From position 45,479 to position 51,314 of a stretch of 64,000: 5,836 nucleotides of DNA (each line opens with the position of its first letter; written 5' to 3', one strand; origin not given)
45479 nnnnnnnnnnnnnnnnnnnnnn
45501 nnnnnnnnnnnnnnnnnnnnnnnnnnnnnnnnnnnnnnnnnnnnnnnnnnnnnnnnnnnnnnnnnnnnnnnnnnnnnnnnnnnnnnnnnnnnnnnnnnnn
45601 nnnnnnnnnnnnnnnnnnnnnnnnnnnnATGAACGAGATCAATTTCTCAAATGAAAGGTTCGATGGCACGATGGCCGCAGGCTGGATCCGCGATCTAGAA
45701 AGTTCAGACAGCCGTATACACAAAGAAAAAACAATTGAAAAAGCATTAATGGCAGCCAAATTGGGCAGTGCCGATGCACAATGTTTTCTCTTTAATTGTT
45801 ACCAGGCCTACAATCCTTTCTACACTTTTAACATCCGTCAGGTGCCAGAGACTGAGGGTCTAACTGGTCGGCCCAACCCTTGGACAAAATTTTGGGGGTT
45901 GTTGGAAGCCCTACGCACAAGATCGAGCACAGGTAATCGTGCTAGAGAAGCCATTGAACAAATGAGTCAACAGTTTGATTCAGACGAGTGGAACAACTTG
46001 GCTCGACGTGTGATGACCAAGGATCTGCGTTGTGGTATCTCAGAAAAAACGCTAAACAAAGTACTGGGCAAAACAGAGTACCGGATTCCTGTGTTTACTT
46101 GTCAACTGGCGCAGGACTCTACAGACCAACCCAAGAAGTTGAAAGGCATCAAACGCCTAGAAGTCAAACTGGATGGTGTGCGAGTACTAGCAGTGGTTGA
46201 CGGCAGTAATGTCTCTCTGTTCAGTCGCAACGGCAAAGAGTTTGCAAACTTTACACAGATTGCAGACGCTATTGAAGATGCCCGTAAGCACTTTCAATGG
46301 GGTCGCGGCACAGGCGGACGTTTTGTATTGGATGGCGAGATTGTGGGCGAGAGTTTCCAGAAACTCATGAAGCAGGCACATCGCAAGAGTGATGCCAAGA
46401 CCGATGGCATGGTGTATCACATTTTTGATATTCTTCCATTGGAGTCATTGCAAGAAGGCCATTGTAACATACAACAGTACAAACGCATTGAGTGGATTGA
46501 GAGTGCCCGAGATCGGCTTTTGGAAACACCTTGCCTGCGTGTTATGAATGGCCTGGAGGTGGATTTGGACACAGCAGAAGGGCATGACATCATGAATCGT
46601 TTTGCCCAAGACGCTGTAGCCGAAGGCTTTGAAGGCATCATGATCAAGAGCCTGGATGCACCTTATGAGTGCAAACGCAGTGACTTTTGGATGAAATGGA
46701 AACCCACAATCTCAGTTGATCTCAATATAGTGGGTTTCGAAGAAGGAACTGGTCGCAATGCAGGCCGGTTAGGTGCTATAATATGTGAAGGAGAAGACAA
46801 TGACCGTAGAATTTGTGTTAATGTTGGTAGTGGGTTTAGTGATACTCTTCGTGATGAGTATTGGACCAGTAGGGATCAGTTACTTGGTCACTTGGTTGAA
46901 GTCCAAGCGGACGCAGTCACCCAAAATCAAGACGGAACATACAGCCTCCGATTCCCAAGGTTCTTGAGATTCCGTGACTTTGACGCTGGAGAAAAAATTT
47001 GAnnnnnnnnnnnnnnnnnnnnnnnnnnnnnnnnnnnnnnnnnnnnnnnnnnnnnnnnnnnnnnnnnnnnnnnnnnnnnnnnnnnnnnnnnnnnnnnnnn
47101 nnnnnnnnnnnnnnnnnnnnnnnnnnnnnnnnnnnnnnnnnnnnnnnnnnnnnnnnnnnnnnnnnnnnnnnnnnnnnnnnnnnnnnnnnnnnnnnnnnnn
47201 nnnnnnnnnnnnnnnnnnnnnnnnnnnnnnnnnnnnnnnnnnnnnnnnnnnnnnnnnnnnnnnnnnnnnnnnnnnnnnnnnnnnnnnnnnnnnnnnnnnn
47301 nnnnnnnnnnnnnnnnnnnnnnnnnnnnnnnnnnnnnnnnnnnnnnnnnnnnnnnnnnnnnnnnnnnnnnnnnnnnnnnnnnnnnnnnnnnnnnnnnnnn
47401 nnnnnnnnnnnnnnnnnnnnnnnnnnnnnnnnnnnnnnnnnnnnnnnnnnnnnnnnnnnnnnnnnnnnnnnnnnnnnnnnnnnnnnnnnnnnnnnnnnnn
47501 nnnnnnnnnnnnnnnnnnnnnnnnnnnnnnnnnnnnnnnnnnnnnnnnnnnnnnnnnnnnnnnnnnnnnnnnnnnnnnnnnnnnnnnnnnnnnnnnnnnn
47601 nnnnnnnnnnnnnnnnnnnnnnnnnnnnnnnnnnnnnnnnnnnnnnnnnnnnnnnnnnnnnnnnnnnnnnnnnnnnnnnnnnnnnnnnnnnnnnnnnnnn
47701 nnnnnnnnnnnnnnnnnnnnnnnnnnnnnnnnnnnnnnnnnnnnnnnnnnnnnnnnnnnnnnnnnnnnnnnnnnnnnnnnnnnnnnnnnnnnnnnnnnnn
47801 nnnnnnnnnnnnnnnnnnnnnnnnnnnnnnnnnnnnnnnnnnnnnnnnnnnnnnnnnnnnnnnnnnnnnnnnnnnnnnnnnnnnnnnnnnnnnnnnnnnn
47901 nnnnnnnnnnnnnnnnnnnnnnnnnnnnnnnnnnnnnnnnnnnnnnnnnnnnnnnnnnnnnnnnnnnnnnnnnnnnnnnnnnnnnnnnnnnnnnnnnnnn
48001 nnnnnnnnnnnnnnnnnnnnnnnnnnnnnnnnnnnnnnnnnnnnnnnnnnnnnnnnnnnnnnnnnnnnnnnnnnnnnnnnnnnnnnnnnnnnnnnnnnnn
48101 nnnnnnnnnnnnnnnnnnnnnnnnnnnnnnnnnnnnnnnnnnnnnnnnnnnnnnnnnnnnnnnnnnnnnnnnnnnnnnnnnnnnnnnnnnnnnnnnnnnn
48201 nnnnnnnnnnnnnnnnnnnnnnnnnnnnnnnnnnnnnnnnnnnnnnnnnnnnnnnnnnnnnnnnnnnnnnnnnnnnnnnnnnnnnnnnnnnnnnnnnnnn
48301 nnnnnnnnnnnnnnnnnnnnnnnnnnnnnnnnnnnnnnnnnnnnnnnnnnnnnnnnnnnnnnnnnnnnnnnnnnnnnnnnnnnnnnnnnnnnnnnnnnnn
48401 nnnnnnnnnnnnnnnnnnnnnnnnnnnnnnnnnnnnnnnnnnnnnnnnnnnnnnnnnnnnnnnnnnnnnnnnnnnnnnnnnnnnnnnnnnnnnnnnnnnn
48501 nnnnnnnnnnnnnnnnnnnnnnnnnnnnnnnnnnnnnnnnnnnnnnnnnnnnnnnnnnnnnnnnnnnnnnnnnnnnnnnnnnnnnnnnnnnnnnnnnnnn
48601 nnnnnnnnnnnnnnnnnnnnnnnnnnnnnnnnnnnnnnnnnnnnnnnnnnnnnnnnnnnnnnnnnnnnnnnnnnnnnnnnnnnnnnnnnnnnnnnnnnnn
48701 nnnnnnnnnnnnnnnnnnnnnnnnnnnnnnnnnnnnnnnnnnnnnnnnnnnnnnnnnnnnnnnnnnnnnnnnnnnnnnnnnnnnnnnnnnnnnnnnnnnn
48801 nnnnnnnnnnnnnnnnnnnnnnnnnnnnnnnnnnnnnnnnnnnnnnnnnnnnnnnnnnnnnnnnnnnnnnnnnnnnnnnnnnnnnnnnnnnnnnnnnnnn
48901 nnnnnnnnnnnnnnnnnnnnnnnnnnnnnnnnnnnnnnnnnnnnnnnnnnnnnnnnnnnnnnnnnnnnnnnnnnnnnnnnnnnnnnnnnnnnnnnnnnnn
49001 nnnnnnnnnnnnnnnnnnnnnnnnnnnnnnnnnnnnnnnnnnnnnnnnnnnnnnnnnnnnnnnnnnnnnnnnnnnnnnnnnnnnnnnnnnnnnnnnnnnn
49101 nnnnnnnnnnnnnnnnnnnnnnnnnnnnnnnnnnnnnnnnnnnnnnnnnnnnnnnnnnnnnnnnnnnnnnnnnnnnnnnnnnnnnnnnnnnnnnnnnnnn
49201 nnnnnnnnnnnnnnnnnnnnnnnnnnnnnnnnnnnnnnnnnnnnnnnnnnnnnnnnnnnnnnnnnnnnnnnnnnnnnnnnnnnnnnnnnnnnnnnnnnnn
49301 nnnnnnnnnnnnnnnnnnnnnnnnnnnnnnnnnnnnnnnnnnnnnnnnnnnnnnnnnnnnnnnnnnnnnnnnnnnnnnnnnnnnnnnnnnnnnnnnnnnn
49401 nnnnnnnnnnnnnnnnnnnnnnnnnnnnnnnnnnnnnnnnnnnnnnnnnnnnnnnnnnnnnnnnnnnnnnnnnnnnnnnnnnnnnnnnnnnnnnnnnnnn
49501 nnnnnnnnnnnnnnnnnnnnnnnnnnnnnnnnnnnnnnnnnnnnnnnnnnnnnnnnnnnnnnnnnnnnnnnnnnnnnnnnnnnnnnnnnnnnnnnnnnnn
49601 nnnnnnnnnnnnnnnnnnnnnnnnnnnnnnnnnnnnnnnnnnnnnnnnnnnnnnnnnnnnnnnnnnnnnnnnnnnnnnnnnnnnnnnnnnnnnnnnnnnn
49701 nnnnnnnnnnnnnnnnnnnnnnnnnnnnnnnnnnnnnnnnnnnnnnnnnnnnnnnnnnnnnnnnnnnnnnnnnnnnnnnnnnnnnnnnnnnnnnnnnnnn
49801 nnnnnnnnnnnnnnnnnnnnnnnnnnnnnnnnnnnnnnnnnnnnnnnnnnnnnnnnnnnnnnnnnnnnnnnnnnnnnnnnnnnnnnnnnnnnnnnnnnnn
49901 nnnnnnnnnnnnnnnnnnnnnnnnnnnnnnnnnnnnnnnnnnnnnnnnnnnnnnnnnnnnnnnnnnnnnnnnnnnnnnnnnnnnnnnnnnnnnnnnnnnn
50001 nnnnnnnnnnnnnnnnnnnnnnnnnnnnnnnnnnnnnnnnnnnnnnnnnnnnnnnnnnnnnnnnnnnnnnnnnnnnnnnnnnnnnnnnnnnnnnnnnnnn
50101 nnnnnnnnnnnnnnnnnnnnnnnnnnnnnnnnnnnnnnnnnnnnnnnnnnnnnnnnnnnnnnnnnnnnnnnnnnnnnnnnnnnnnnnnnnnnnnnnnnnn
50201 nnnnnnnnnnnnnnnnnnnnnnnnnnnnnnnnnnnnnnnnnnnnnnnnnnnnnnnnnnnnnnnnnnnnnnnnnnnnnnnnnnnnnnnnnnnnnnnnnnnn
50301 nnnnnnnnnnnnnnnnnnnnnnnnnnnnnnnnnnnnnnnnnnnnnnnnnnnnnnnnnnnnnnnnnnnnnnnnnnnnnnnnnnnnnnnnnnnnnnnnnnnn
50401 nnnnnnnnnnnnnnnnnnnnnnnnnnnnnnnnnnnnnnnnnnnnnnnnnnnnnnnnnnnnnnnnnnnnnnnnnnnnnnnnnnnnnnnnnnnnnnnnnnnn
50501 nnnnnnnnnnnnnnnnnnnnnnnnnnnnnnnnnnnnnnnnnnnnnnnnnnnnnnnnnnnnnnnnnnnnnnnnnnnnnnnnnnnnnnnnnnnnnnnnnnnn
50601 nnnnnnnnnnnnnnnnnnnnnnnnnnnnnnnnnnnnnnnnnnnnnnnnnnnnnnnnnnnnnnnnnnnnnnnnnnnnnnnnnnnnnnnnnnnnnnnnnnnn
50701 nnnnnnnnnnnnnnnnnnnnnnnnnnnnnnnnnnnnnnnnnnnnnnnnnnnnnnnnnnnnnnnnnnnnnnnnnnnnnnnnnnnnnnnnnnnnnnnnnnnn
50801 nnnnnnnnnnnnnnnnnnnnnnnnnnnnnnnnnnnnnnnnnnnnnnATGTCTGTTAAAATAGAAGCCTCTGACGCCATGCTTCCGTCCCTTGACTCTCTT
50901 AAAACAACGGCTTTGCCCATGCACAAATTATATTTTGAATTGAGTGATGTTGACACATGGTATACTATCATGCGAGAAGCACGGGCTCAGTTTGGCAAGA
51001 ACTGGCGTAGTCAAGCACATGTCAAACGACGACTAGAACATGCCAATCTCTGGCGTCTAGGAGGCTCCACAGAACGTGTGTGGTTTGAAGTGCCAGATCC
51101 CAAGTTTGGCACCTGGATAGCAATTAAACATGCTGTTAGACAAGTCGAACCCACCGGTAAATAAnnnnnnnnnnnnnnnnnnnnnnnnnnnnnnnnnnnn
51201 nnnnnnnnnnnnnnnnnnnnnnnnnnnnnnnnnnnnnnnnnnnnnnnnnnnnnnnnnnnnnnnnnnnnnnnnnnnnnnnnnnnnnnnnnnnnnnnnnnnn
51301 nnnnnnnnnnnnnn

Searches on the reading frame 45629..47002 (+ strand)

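Call 66: search_protein_families(library=pfam, proteins=[window:45629-47002:+], max_evalue=0.01)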
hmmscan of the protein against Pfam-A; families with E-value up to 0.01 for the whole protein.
window:45629-47002:+ (457 aa): 4 families
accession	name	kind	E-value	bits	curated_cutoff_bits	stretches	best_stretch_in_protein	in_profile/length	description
PF01068.26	DNA_ligase_A_M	-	1e-19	71.5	26.2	1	169-358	15-204/204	ATP dependent DNA ligase domain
PF14743.12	DNA_ligase_OB_2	-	4.5e-12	46.2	28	1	372-449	1-66/66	DNA ligase OB-like domain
PF09414.15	RNA_ligase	-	2.2e-07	31.6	27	1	178-358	6-171/171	RNA ligase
PF04679.21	DNA_ligase_A_C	-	0.0034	18.2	27.5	0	422-450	68-92/94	ATP dependent DNA ligase C terminal region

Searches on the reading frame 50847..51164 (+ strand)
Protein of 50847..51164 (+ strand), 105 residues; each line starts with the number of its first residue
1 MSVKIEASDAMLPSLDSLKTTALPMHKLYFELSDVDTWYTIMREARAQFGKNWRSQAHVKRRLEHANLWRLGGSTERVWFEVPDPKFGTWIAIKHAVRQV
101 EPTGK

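Call 9: search_protein_families(library=pfam, proteins=[window:50847-51164:+], max_evalue=0.01)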
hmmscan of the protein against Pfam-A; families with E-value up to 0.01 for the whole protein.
window:50847-51164:+ (105 aa): 0 families

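Call 11: find_related_loci(query=window:50847-51164:+, collection=viral_contigs, flank=3000)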
Query window:50847-51164:+ (105 aa) in viral_contigs; peptide patterns used: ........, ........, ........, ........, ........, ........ (x = any residue, [..] = any of these).
61 stretches matched a pattern; 60 encode a relative of the query (tblastn E <= 1e-3); 60 distinct loci.
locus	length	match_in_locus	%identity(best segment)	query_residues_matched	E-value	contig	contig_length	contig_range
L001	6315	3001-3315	98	1-105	2e-68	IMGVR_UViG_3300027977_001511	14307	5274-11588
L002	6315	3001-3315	96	1-105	2e-67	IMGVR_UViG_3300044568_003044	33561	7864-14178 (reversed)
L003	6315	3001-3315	96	1-105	2e-67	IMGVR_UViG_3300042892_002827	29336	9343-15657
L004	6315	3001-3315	95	1-105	1e-66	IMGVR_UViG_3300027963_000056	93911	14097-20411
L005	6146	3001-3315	95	1-105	1e-66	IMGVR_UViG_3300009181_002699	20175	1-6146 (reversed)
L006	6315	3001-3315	94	1-105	6e-66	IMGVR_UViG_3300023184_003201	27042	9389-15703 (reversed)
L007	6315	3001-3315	93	1-105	5e-65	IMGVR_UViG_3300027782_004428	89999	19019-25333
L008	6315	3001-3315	94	1-105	3e-65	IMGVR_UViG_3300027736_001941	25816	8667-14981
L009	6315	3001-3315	90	1-105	6e-64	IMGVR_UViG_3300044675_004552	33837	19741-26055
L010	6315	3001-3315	92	1-105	7e-64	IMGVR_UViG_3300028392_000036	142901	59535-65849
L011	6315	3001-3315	90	1-105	1e-63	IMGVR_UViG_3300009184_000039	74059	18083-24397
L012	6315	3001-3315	90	1-105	7e-64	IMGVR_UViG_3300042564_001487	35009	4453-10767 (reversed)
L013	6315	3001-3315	92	1-105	7e-64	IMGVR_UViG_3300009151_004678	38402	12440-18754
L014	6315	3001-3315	90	1-105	7e-64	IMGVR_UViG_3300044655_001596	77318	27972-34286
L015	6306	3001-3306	94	1-102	2e-63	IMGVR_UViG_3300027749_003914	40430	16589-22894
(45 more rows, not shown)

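Call 28: search_protein_families(library=phrogs, proteins=[window:50847-51164:+], max_evalue=0.01)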
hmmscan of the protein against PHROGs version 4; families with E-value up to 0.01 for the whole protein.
window:50847-51164:+ (105 aa): 0 families

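Call 29: find_homologous_proteins(query=window:50847-51164:+)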
Query window:50847-51164:+ (105 aa): 125 proteins with E <= 0.001 among 126 candidates; the best 120 are listed. Only proteins of 57 to 184 residues were searched: fused or split forms outside these lengths cannot appear, so this answer is no evidence that the protein stands alone or is whole; lengths 'longer' or 'shorter' looks for them.
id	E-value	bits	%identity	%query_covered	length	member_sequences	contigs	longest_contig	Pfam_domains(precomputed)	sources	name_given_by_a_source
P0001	6.9e-60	217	92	100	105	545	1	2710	-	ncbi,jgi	jgi:hypothetical protein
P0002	2.5e-59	215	90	100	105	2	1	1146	-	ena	-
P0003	8.0e-59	214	91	100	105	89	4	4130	-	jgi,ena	-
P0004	1.1e-58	213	90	100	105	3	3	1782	-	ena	-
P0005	3.9e-58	212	89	100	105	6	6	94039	-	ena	-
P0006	4.1e-58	212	92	97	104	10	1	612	-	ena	-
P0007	5.4e-58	211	90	100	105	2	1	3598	-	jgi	jgi:hypothetical protein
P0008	8.1e-58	211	90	100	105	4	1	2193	-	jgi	-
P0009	2.0e-57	209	89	100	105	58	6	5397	-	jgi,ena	jgi:hypothetical protein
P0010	2.0e-57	209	89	100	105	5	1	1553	-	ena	-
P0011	2.1e-57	209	89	100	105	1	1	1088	-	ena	-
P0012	2.5e-57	209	90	100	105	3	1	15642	-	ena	-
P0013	2.9e-57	209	87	100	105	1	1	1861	-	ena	-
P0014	3.0e-57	209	88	100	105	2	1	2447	-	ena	-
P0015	3.5e-57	209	92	97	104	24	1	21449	-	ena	-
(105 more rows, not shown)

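Call 36: predict_structure(alignment_id=A4)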
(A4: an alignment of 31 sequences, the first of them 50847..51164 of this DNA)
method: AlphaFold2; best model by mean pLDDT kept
length: 105 residues; sequences in the alignment: 31
mean_pLDDT: 79.2   pTM: 0.65
mean pLDDT of the five models: 79.2, 78.5, 77.0, 76.3, 74.6
residues with pLDDT >= 90: 53; 70-90: 21; 50-70: 17; < 50: 14
segments of 3 or more residues with pLDDT < 50: 1-11
pLDDT, mean of each block of 10 residues (from residue 1): 44 51 83 92 94 91 79 80 92 92 69
secondary structure, 60 per line:
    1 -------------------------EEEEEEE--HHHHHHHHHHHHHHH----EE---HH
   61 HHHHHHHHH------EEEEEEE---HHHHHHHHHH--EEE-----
elements in order: E26-32 H35-49 H59-69 E76-82 H86-95 E98-100

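Call 40: fold_search(model_id=the predicted structure, library=pdb)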
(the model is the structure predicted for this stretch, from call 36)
No match with E <= 0.001 here; weaker rows may still be real.
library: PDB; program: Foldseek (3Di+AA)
matches with E <= 10: 500; with E <= 0.001: 0
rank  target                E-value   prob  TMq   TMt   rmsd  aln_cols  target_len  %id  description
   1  5gar_N                3.6e-02  0.97  0.45  0.09   4.9        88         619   10  Thermus thermophilus V/A-ATPase, conformation 1 (released 2016-03-09)
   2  5m2u_B                5.4e-02  0.51  0.34  0.33   7.9       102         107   14  The Structure of the Ycf54 protein from Synechocystis sp. PCC6803 (released 2017-01-11)
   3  5y5x_N                5.7e-02  0.92  0.42  0.09   4.4        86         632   10  V/A-type ATPase/synthase from Thermus thermophilus, rotational state 1 (released 2018-01-17)
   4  3rrk                  8.5e-02  0.96  0.51  0.19  10.8        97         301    7  Crystal structure of the cytoplasmic N-terminal domain of subunit I, homolog of subunit a, of V-ATPase (released 2011-08-10)
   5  7eqx_A                9.7e-02  0.82  0.38  0.47   6.4        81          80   15  Crystal structure of an Aedes aegypti procarboxypeptidase B1 (released 2021-11-10)
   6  5m2u_D                1.1e-01  0.38  0.32  0.32   7.9       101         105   12  The Structure of the Ycf54 protein from Synechocystis sp. PCC6803 (released 2017-01-11)
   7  5hvg_C                1.2e-01  0.84  0.41  0.14   5.2        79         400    9  Crystal Structure of Thrombin-activatable Fibrinolysis Inhibitor in Complex with an Inhibitory Nanobody (VHH-a204) (released 2016-06-22)
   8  8ron_C                1.2e-01  0.57  0.38  0.11   9.3       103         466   14  Crystal structure of human FAD synthase, isoform 2 (released 2024-04-10)
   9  1yz6                  1.3e-01  0.30  0.33  0.16   7.5       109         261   15  Crystal structure of intact alpha subunit of aIF2 from Pyrococcus abyssi (released 2005-06-28)
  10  5uyy_A                1.3e-01  0.66  0.40  0.14   8.6        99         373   14  Crystal structure of prephenate dehydrogenase tyrA from Bacillus anthracis in complex with L-tyrosine (released 2017-03-08)
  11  6wxo_B                1.3e-01  0.82  0.41  0.26   4.5        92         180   13  De novo TIM barrel-ferredoxin fold fusion homodimer with 2-histidine 2-glutamate centre TFD-HE (released 2020-11-25)
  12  8ron_A                1.3e-01  0.60  0.41  0.13   8.3       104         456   13  Crystal structure of human FAD synthase, isoform 2 (released 2024-04-10)
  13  6lyp_A                1.5e-01  0.41  0.36  0.15   7.4       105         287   11  Cryo-EM structure of AtMSL1 wild type (released 2020-04-15)
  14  5hvf_A                1.7e-01  0.75  0.41  0.14   5.2        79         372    8  Crystal Structure of Thrombin-activatable Fibrinolysis Inhibitor in Complex with an Inhibitory Nanobody (VHH-i83) (released 2016-06-22)
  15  5v0s_A                1.8e-01  0.77  0.41  0.58   4.6        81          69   12  Crystal structure of the ACT domain of prephenate dehydrogenase tyrA from Bacillus anthracis (released 2017-03-08)
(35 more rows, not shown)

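Call 58: search_dna_similar(query=window:50847-51164:+, collection=phages, mode=protein, max_evalue=0.001, max_rows=30)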
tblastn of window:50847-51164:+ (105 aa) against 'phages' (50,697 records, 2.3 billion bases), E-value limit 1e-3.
No match.
